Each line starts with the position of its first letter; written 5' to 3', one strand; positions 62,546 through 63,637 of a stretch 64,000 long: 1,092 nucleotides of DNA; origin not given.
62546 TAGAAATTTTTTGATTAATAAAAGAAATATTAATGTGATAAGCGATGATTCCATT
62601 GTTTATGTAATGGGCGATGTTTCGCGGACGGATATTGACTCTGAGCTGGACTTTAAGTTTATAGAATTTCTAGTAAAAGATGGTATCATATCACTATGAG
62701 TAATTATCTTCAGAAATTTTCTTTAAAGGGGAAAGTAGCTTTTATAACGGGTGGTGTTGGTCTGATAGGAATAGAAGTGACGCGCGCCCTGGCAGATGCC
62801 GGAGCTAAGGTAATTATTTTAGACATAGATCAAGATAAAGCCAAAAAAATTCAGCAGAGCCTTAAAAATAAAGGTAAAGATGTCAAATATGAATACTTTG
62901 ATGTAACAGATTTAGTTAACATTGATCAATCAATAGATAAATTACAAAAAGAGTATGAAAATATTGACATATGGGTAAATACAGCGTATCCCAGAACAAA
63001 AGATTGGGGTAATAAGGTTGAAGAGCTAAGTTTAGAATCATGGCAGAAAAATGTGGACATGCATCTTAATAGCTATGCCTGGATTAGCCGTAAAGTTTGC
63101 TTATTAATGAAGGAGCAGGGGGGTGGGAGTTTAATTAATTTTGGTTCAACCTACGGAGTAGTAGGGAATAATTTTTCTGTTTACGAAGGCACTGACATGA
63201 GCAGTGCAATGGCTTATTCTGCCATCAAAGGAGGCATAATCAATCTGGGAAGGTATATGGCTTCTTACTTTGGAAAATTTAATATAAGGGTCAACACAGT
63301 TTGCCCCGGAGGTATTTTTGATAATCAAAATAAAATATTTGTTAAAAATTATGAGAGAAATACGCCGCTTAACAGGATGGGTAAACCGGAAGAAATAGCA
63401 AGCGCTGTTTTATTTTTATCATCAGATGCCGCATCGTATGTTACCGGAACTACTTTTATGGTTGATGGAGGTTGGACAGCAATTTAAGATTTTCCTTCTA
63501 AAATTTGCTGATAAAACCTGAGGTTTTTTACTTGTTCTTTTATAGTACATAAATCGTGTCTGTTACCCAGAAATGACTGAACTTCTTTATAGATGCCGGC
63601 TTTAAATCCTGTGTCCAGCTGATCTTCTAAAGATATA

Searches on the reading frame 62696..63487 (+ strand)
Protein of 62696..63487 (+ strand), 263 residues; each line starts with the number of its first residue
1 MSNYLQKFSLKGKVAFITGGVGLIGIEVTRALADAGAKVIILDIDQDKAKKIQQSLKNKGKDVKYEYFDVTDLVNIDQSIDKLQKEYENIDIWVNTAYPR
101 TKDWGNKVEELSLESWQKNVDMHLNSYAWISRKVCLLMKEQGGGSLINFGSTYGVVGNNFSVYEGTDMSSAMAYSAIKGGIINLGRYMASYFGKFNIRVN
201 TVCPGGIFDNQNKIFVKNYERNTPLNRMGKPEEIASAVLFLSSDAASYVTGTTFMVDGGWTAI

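Call 5: search_protein_families(library=pfam, proteins=[window:62696-63487:+])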
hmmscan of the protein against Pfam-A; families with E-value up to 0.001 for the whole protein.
window:62696-63487:+ (263 aa): 8 families
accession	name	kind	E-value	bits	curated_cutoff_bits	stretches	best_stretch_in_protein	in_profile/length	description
PF13561.12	adh_short_C2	-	4.2e-47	161.2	27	1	24-261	8-236/236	Enoyl-(Acyl carrier protein) reductase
PF00106.31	adh_short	-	1.3e-33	116.5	26.6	1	13-207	1-182/195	short chain dehydrogenase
PF08659.16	KR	-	4.3e-09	37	22.6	1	16-118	4-107/180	KR domain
PF01370.27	Epimerase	-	4.2e-06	26.8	20.9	1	16-178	2-146/240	NAD dependent epimerase/dehydratase family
PF02719.21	Polysacc_synt_2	-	0.00024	20.8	20.2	1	16-84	2-73/293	Polysaccharide biosynthesis protein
PF02737.24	3HCDH_N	-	0.00038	20.9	22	1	20-62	6-48/180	3-hydroxyacyl-CoA dehydrogenase, NAD binding domain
PF16363.11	GDP_Man_Dehyd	-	0.00051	20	27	1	16-84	1-75/332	GDP-mannose 4,6 dehydratase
PF03721.20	UDPG_MGDP_dh_N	-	0.00077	19.5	27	0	20-55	7-42/187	UDP-glucose/GDP-mannose dehydrogenase family, NAD binding domain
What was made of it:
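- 62696..63487 (+): SDR oxidoreductase (PtmA-like); its ATG overlaps the cytidylyltransferase stop (ATGA). adh_short_C2 at 4e-47 (call 5).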

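Call 6: search_protein_families(library=ncbifam, proteins=[window:62696-63487:+])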
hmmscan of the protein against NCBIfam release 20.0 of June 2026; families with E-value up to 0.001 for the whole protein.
window:62696-63487:+ (263 aa): 222 families (the best 25 are shown)
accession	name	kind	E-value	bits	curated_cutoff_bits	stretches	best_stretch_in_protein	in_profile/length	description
NF006619.0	PRK09186.1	equivalog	4.7e-75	252.5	255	1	10-261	2-255/256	oxidoreductase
NF050062.1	FlagModPtmA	equivalog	1.3e-57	195.3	350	1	10-261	2-255/256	flagellin modification protein PtmA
NF006070.0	PRK08213.1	subfamily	1.2e-54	185.6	279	1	4-263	4-259/259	gluconate 5-dehydrogenase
NF004778.0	PRK06124.1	equivalog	3.5e-48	164.2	303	1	3-262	2-254/256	SDR family oxidoreductase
NF050023.1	7alphHDSH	equivalog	2e-47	161.8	450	1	10-261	4-250/259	7alpha-hydroxysteroid dehydrogenase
NF004791.0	PRK06138.1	equivalog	5.8e-47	160.1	312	1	9-262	2-251/252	SDR family oxidoreductase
NF009466.0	PRK12826.1-2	subfamily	1.9e-46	158.6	222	1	13-260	4-244/248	3-oxoacyl-ACP reductase FabG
NF005559.1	PRK07231.1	subfamily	3.7e-46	157.7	215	1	10-261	2-248/249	glucose 1-dehydrogenase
NF005446.0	PRK07035.1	equivalog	1.6e-45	155.4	373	1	5-261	4-254/255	SDR family oxidoreductase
NF004197.0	PRK05653.1-1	equivalog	1.2e-44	152.8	332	1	9-260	4-246/249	3-oxoacyl-ACP reductase FabG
TIGR01830.1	3oxo_ACP_reduc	equivalog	1.3e-44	152.7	297.75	1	15-259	1-237/239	3-oxoacyl-[acyl-carrier-protein] reductase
NF052558.1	MBtsdlDhBudC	equivalog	1.4e-44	152.5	270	1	11-262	2-243/250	meso-2,3-butanediol dehydrogenase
NF005488.0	PRK07097.1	equivalog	1.5e-44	152.1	369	1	5-262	3-259/266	gluconate 5-dehydrogenase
NF004198.0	PRK05653.1-3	equivalog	2.1e-44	151.9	296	1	9-260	4-246/248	3-oxoacyl-ACP reductase FabG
NF009093.0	PRK12429.1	subfamily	5.2e-44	150.5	258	1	10-262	3-258/259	3-hydroxybutyrate dehydrogenase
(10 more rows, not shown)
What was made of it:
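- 62696..63487 (+): NF050062 FlagModPtmA scores 195 bits, below its 350 cut-off; PRK09186 scores 252.5 bits against a cut-off of 255 (call 6).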

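Call 13: find_encoding_contigs(protein=window:62696-63487:+, flank=3000)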
Protein window:62696-63487:+ (263 aa): 1 contig read that carries it; 1 place shown.
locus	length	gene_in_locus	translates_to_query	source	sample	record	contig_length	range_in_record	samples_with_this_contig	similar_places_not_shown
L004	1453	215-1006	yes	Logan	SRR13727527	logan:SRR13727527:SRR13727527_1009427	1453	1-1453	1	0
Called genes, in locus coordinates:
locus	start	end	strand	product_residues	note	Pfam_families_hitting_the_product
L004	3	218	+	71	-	?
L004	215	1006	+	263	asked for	PF00106:adh_short, PF01370:Epimerase (weak), PF08659:KR, PF13561:adh_short_C2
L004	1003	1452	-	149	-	?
